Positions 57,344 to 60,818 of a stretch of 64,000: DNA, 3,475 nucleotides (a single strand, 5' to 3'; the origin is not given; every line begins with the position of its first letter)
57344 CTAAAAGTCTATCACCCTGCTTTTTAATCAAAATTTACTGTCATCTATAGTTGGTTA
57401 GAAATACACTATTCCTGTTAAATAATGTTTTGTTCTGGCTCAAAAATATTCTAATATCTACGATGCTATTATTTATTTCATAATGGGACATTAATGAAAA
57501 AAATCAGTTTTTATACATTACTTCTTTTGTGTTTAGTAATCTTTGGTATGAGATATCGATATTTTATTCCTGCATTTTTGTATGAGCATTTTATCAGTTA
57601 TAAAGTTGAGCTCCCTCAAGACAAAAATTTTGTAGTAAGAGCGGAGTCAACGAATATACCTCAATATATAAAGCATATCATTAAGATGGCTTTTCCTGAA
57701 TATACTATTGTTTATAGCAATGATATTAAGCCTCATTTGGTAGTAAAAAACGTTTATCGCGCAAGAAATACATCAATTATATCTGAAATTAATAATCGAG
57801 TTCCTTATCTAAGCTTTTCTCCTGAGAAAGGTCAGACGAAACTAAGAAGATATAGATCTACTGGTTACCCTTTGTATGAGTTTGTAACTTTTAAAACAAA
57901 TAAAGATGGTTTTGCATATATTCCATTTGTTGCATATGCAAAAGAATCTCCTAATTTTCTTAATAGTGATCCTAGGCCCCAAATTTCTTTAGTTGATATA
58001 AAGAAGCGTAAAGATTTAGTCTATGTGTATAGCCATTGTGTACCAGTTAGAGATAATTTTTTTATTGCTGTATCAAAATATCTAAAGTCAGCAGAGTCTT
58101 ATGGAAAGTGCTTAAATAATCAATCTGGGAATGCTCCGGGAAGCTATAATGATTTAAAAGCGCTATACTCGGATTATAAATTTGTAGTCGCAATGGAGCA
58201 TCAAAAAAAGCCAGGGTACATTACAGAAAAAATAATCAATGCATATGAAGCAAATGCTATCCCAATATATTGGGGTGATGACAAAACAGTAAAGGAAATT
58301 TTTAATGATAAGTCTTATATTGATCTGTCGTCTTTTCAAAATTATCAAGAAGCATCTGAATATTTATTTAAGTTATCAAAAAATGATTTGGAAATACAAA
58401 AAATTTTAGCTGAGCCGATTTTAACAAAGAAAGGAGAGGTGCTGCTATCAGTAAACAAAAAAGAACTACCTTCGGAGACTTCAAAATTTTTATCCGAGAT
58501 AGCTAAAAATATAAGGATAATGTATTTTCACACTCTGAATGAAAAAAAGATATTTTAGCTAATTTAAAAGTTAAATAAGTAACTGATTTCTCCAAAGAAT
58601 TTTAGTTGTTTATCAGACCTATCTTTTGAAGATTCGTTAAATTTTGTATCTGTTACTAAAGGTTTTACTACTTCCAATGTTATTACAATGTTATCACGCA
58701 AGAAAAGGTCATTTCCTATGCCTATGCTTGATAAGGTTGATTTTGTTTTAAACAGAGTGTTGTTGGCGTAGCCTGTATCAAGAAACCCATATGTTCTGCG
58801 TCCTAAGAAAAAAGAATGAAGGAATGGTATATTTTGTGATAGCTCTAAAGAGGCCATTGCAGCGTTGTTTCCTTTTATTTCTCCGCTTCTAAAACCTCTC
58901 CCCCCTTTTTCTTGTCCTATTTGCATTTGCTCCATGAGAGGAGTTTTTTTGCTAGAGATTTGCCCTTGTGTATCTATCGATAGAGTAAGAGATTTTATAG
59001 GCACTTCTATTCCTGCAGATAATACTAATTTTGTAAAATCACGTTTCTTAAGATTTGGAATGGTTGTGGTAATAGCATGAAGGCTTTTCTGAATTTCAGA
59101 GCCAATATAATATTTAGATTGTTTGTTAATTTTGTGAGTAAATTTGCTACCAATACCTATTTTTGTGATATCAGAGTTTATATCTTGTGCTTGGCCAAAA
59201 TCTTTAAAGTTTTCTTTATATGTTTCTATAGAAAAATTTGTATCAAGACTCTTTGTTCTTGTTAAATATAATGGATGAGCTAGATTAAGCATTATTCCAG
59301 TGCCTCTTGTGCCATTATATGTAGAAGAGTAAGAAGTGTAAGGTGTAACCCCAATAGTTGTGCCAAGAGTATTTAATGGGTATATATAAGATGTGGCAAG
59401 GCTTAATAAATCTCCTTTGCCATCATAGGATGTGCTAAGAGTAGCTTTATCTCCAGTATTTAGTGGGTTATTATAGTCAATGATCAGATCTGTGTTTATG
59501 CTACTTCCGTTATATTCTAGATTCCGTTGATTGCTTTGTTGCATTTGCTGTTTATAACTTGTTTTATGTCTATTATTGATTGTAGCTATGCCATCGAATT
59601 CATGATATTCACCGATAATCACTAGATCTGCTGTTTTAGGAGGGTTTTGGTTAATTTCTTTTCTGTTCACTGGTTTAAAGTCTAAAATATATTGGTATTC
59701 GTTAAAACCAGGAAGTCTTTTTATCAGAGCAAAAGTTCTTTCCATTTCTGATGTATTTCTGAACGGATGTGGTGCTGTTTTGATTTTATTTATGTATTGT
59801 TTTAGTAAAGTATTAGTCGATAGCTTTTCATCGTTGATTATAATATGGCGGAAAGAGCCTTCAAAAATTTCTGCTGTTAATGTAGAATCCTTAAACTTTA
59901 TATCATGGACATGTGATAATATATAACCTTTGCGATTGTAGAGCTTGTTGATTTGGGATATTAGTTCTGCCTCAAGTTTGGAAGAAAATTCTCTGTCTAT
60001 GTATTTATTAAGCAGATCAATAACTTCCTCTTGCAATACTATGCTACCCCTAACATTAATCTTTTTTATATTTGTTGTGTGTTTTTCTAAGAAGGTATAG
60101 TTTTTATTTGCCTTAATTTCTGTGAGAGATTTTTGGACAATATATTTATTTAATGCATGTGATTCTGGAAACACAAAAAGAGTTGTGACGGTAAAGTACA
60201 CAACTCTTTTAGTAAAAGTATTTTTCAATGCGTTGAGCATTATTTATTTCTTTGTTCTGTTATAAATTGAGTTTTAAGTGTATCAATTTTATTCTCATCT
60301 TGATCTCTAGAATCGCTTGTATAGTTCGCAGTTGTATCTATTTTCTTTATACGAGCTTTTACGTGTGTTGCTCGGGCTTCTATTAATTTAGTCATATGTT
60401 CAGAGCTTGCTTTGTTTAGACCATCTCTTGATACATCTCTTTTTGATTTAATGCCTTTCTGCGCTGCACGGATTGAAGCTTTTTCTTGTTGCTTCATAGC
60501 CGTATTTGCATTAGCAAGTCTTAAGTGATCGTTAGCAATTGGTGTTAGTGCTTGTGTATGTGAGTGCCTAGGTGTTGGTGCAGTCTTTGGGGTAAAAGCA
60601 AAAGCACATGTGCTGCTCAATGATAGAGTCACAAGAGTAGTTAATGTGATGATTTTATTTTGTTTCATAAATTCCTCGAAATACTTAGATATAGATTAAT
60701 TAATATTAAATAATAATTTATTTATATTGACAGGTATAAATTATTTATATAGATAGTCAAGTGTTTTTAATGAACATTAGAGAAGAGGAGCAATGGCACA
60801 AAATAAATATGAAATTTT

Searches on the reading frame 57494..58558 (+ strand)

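Call 81: search_protein_families(library=pfam, proteins=[window:57494-58558:+], max_evalue=0.00001)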
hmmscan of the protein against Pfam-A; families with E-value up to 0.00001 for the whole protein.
window:57494-58558:+ (354 aa): 1 family
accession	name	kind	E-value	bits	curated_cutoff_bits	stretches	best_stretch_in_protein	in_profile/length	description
PF00852.26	Glyco_transf_10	-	1.3e-21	77.5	23.9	1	170-300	3-131/182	Glycosyltransferase family 10 (fucosyltransferase) C-term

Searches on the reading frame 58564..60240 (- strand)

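Call 81: search_protein_families(library=pfam, proteins=[window:58564-60240:-], max_evalue=0.00001)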
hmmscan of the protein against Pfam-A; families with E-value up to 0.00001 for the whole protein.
window:58564-60240:- (558 aa): 1 family
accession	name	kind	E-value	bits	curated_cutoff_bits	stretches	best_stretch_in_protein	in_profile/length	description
PF03865.19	ShlB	-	9.2e-12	45.5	22.7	1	254-509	38-308/311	Haemolysin secretion/activation protein ShlB/FhaC/HecB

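Call 99: search_protein_families(library=pfam, proteins=[window:58564-60240:-], max_evalue=0.05)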
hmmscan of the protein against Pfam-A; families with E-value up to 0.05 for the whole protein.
window:58564-60240:- (558 aa): 3 families
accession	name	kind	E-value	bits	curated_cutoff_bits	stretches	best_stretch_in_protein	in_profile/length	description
PF03865.19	ShlB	-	9.2e-12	45.5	22.7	1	254-509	38-308/311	Haemolysin secretion/activation protein ShlB/FhaC/HecB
PF08479.16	POTRA_2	-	3.4e-05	24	24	1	57-111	2-57/76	POTRA domain, ShlB-type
PF07244.20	POTRA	-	0.0036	18.4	21.3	1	58-127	3-78/79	Surface antigen variable number repeat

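Call 100: search_protein_families(library=ncbifam, proteins=[window:58564-60240:-], max_evalue=0.01)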
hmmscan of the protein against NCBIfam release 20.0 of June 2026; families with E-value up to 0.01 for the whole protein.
window:58564-60240:- (558 aa): 1 family
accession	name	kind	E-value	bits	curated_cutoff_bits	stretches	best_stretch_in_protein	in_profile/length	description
NF058613.1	OMPAssmBamADein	equivalog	0.0021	16.1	1050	0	45-137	173-269/857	outer membrane protein assembly factor BamA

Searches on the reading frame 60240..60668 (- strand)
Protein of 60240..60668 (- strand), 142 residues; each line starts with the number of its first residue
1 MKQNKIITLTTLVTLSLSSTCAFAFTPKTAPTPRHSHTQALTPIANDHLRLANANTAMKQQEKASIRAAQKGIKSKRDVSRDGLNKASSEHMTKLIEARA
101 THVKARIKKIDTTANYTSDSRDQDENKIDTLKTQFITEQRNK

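Call 99: search_protein_families(library=pfam, proteins=[window:60240-60668:-], max_evalue=0.05)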
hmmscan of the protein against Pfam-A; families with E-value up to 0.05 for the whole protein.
window:60240-60668:- (142 aa): 1 family
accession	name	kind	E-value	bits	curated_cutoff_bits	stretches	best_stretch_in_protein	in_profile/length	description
PF12128.14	DUF3584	-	0.02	12.9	31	1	36-135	679-777/1191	Protein of unknown function (DUF3584)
